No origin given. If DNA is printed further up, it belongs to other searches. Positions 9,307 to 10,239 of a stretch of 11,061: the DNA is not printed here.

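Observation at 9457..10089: Small stand-alone SAM methyltransferase wedged between the SMR pump and egtB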

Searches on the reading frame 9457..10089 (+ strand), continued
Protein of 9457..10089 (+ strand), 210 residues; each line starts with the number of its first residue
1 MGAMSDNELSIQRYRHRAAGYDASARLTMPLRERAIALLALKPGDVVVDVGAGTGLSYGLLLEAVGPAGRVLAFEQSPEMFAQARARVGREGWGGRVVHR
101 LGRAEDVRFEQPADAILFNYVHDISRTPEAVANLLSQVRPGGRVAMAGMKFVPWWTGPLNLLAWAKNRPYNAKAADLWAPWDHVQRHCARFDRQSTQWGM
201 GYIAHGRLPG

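Call 40: list_cluster_members(proteins=[P0124, P0125, P0126, P0129, P0131, P0132, P0137, P0141, P0165, P0247])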
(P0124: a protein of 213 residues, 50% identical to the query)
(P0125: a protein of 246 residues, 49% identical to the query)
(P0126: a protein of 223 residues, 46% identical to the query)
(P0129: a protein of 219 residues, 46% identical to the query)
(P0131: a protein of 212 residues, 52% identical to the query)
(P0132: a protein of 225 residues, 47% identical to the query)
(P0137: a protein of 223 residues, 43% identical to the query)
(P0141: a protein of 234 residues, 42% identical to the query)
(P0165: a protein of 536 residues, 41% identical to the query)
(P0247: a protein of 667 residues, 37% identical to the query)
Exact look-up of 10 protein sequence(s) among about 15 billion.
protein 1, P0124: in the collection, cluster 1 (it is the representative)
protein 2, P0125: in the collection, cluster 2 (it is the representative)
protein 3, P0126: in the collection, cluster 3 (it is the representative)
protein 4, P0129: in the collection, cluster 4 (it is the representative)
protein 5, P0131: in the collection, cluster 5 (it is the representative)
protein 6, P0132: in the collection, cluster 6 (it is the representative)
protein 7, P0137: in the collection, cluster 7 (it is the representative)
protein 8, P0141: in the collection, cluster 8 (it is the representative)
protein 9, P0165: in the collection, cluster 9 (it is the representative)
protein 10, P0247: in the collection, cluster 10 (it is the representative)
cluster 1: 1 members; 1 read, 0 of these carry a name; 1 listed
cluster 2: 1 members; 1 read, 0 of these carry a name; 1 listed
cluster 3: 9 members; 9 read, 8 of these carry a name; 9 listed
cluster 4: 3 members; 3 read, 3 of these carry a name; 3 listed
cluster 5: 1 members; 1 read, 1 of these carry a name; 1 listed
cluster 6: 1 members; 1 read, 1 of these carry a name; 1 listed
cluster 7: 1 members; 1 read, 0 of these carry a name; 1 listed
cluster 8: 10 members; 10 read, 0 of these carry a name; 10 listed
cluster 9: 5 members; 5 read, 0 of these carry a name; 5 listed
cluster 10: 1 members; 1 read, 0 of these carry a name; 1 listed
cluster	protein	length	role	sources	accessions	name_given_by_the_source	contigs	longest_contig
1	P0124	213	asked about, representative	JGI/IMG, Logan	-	-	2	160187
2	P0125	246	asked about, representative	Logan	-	-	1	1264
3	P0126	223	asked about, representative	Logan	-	-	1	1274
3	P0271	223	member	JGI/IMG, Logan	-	ubiquinone/menaquinone biosynthesis C-methylase UbiE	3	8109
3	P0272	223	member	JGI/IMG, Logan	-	ubiquinone/menaquinone biosynthesis C-methylase UbiE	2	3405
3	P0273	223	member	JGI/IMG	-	ubiquinone/menaquinone biosynthesis C-methylase UbiE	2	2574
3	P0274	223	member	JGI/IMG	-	ubiquinone/menaquinone biosynthesis C-methylase UbiE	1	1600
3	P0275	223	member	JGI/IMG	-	ubiquinone/menaquinone biosynthesis C-methylase UbiE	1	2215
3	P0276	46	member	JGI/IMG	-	hypothetical protein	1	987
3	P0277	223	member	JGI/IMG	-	ubiquinone/menaquinone biosynthesis C-methylase UbiE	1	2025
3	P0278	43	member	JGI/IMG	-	hypothetical protein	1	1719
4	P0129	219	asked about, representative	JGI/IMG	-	arsenite methyltransferase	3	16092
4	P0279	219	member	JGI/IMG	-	arsenite methyltransferase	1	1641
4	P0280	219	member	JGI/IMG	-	arsenite methyltransferase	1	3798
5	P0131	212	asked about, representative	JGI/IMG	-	arsenite methyltransferase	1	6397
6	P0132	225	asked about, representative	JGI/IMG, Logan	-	demethylmenaquinone methyltransferase/2-methoxy-6-polyprenyl-1,4-benzoquinol methylase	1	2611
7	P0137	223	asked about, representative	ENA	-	-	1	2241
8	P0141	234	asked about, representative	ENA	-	-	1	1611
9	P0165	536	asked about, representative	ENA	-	-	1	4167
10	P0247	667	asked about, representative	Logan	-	-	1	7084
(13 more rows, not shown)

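Call 42: find_encoding_contigs(protein=P0124, flank=10000, max_places=2)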
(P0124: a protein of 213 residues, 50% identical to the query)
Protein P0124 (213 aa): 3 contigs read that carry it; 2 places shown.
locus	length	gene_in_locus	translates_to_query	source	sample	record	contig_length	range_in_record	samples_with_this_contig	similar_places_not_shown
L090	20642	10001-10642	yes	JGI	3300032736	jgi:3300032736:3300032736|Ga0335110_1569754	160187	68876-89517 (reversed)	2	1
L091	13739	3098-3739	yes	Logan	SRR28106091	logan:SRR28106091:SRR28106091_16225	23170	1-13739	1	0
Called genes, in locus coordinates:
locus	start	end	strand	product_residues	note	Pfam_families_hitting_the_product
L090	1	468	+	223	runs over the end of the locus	PF01596:Methyltransf_3, PF01135:PCMT, PF13578:Methyltransf_24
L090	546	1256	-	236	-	PF00005:ABC_tran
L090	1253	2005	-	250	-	PF00005:ABC_tran, PF13555:AAA_29 (weak), PF13304:AAA_21 (faint), PF12399:BCA_ABC_TP_C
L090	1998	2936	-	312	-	PF02653:BPD_transp_2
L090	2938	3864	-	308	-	PF02653:BPD_transp_2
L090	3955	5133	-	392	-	PF13433:Peripla_BP_5, PF13458:Peripla_BP_6, PF01094:ANF_receptor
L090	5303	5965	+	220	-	PF00005:ABC_tran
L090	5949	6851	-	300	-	PF00389:2-Hacid_dh, PF02826:2-Hacid_dh_C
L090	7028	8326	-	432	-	PF03952:Enolase_N, PF00113:Enolase_C, PF13378:MR_MLE_C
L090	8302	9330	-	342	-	PF01636:APH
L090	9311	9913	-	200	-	PF12766:Pyridox_oxase_2 (weak), PF01243:PNPOx_N, PF10590:PNP_phzG_C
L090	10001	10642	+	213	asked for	PF01135:PCMT, PF13847:Methyltransf_31, PF08241:Methyltransf_11 (weak), PF08242:Methyltransf_12, PF13649:Methyltransf_25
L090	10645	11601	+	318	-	PF00753:Lactamase_B, PF12706:Lactamase_B_2 (weak)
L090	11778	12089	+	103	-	PF02201:SWIB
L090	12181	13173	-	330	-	PF00316:FBPase, PF18913:FBPase_C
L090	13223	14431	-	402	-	PF07690:MFS_1, PF12832:MFS_1_like (faint), PF07690:MFS_1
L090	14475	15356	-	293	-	PF05569:Peptidase_M56 (weak), PF01435:Peptidase_M48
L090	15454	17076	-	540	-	PF00732:GMC_oxred_N, PF05199:GMC_oxred_C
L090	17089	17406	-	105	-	PF13560:HTH_31, PF01381:HTH_3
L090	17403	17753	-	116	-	PF05973:Gp49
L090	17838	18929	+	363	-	PF00144:Beta-lactamase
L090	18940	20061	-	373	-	PF02746:MR_MLE_N, PF13378:MR_MLE_C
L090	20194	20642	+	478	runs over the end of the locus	PF00171:Aldedh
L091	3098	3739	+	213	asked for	PF01135:PCMT, PF13847:Methyltransf_31, PF08241:Methyltransf_11 (weak), PF08242:Methyltransf_12, PF13649:Methyltransf_25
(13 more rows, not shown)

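Call 43: find_encoding_contigs(protein=P0129, flank=8000, max_places=2)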
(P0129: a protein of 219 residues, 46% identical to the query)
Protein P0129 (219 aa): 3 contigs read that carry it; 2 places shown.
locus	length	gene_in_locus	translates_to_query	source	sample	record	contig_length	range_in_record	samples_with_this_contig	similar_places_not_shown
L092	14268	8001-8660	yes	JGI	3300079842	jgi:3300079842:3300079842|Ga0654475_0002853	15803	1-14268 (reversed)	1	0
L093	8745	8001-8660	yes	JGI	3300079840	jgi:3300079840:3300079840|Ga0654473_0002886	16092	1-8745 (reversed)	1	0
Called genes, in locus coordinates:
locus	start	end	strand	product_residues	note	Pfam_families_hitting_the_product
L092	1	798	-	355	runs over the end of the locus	PF07992:Pyr_redox_2, PF13434:Lys_Orn_oxgnase (faint)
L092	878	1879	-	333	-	PF03602:Cons_hypoth95 (weak), PF05175:MTS, PF13649:Methyltransf_25 (weak), PF13847:Methyltransf_31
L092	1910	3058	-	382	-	PF00437:T2SSE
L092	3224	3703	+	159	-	PF00583:Acetyltransf_1, PF13673:Acetyltransf_10, PF13508:Acetyltransf_7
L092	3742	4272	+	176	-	PF10604:Polyketide_cyc2, PF08327:AHSA1 (weak)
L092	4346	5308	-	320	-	-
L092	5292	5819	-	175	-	PF04306:DUF456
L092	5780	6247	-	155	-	PF19649:DUF6152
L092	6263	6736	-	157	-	-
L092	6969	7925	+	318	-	-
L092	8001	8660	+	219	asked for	PF01135:PCMT, PF02353:CMAS (weak), PF13489:Methyltransf_23 (weak), PF01209:Ubie_methyltran, PF13847:Methyltransf_31, PF08241:Methyltransf_11, PF08242:Methyltransf_12, PF13649:Methyltransf_25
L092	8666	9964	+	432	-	PF12867:DinB_2, PF03781:FGE-sulfatase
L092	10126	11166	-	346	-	PF00478:IMPDH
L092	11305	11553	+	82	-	PF04226:Transgly_assoc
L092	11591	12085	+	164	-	-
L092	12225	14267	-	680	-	?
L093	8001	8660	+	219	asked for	PF01135:PCMT, PF02353:CMAS (weak), PF13489:Methyltransf_23 (weak), PF01209:Ubie_methyltran, PF13847:Methyltransf_31, PF08241:Methyltransf_11, PF08242:Methyltransf_12, PF13649:Methyltransf_25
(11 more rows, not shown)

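Call 44: find_encoding_contigs(protein=P0131, flank=8000, max_places=2)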
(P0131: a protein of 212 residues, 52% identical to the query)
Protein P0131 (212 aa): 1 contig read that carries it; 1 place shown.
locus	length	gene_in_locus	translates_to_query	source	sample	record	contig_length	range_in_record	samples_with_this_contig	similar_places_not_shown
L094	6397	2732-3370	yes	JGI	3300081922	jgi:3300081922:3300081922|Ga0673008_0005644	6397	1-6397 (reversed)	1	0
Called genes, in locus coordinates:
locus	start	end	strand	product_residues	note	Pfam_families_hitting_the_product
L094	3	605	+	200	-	?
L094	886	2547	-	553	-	PF00884:Sulfatase (weak)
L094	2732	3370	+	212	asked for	PF01135:PCMT, PF01209:Ubie_methyltran, PF13489:Methyltransf_23 (weak), PF13649:Methyltransf_25, PF13847:Methyltransf_31, PF08241:Methyltransf_11, PF08242:Methyltransf_12 (weak)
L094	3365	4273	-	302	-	PF00005:ABC_tran, PF13304:AAA_21 (faint), PF08402:TOBE_2, PF03459:TOBE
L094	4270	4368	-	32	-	-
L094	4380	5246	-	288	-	PF00528:BPD_transp_1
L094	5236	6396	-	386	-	?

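Call 49: search_solved_structures(query=A2, max_evalue=0.001, show_alignments=1)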
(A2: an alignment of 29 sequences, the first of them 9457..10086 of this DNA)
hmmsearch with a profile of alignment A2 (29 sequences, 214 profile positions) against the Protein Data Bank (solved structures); distinct sequences matched with E-value up to 0.001: 184 (the best 60 are shown).
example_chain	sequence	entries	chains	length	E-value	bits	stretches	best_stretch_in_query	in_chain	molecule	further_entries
3dh0_A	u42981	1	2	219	1.5e-18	70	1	36-150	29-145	SAM dependent methyltransferase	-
3bus_A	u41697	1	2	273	2e-13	53.3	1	27-148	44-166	Methyltransferase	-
3mgg_A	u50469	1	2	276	2.6e-13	52.9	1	43-147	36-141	Methyltransferase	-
8qby_t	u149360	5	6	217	9.4e-13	51.1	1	37-146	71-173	Protein-L-isoaspartate O-methyltransferase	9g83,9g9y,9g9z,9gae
3d2l_A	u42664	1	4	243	1.7e-12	50.2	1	15-178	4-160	SAM-dependent methyltransferase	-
5wp4_A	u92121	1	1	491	8.8e-12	47.9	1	34-146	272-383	Phosphoethanolamine N-methyltransferase 1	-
5wp5_A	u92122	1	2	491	2.2e-11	46.6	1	35-147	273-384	Phosphomethylethanolamine N-methyltransferase 2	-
3ccf_A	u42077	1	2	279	2.3e-11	46.5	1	19-154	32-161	Cyclopropane-fatty-acyl-phospholipid synthase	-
5f8c_A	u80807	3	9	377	4.7e-11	45.5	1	42-156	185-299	Methyltransferase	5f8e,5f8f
8rdl_A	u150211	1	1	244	4.9e-11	45.5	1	15-146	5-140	ToxA protein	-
1dl5_A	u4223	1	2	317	1.3e-10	44.1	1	37-103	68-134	PROTEIN-L-ISOASPARTATE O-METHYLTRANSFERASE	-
2yxe_A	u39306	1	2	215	2e-10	43.5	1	37-102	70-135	Protein-L-isoaspartate O-methyltransferase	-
8ys9_A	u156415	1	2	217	5e-10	42.2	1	9-146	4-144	Phosphatidylethanolamine N-methyltransferase/phosphatidyl-N-methylethanolamine N-methyltra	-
6dnz_A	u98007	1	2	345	1.3e-09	40.8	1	27-121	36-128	Arginine N-methyltransferase, putative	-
1wzn_A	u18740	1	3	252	5.5e-09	38.8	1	43-139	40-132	SAM-dependent methyltransferase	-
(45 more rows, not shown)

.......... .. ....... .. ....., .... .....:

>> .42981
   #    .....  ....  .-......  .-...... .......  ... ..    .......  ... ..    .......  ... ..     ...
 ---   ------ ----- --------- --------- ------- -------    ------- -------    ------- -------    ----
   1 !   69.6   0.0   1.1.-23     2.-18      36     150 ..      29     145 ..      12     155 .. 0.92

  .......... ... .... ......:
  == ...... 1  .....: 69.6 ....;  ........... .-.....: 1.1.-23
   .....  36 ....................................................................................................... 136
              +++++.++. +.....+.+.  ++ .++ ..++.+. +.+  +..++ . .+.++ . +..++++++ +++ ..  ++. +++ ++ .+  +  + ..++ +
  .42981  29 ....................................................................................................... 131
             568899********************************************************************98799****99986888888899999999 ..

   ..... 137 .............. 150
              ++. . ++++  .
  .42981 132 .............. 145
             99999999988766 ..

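Call 52: find_related_loci(query=A3, collection=metagenome_contigs, flank=10000)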
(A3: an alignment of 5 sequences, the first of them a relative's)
Query A3 (434 aa) in metagenome_contigs; peptide patterns used: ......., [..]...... (x = any residue, [..] = any of these).
600 stretches matched a pattern (row limit reached: there are more); 453 encode a relative of the query (tblastn E <= 1e-3); the best 80 are kept; 80 distinct loci.
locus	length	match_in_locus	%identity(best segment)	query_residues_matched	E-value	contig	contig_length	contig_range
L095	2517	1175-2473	65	1-432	0e+0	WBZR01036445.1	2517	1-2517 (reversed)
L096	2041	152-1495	60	5-432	2e-175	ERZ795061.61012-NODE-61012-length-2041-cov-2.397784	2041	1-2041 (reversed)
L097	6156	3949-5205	57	7-432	2e-151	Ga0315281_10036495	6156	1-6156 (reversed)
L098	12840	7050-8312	58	8-432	3e-150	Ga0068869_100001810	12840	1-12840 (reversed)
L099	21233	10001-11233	61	12-431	3e-149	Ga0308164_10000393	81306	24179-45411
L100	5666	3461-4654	58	18-431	2e-149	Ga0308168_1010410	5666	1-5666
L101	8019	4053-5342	55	9-432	3e-148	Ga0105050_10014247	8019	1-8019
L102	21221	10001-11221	60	19-432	6e-148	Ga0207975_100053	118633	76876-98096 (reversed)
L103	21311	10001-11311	54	2-432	6e-148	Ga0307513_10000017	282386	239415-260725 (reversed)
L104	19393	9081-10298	60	18-431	2e-147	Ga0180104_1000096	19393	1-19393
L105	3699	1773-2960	59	27-431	4e-152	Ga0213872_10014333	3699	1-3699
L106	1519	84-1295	56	17-432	1e-160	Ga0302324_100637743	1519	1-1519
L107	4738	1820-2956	59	19-427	5e-148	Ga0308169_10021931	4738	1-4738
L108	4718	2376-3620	59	1-431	2e-147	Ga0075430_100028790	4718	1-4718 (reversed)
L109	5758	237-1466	57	20-432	2e-145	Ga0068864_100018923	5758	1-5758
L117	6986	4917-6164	59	9-426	2e-140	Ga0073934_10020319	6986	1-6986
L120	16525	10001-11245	55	19-433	2e-139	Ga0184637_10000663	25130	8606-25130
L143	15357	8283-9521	53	19-432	8e-132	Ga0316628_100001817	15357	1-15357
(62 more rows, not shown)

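Call 62: search_protein_families(library=pfam, proteins=[L090:10645-11601:+, L092:6969-7925:+, L001:17058-17876:+, L001:17873-18976:+, L001:18973-19659:+, L120:11288-12007:-], max_evalue=0.001)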
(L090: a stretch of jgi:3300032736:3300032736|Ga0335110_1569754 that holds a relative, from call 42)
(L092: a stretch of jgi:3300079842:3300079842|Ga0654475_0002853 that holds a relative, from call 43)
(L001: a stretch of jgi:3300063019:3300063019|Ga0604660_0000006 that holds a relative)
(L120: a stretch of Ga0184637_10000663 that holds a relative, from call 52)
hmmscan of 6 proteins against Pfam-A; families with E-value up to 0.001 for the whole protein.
L090:10645-11601:+ (318 aa): 3 families
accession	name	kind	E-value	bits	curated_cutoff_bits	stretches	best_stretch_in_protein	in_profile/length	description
PF00753.33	Lactamase_B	-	5.9e-24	85.5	22.7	1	25-193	4-161/196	Metallo-beta-lactamase superfamily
PF12706.13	Lactamase_B_2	-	6.5e-06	26.3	27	1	59-132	24-83/200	Beta-lactamase superfamily domain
PF19583.5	ODP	-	5.1e-05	23.7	27.2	1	26-184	2-138/194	ODP family beta lactamase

L092:6969-7925:+ (318 aa): 0 families

L001:17058-17876:+ (272 aa): 1 family
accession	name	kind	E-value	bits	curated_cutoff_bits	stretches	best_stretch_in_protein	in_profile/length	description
PF04784.19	DUF547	-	1.5e-23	83.5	27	1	81-192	3-124/125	Protein of unknown function, DUF547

L001:17873-18976:+ (367 aa): 1 family
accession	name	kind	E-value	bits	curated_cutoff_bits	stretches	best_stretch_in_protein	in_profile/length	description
PF07992.20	Pyr_redox_2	-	6.1e-20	72.3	26.1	1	3-295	2-289/291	Pyridine nucleotide-disulphide oxidoreductase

L001:18973-19659:+ (228 aa): 1 family
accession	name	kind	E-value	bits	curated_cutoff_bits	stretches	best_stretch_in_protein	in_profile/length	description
PF11249.13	DUF3047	-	3e-46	157.9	27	1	25-225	2-197/198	Protein of unknown function (DUF3047)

L120:11288-12007:- (239 aa): 1 family
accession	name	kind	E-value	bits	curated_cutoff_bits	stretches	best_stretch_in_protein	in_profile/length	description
PF04654.17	DUF599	-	2e-67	227.1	27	1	18-228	2-210/211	Protein of unknown function, DUF599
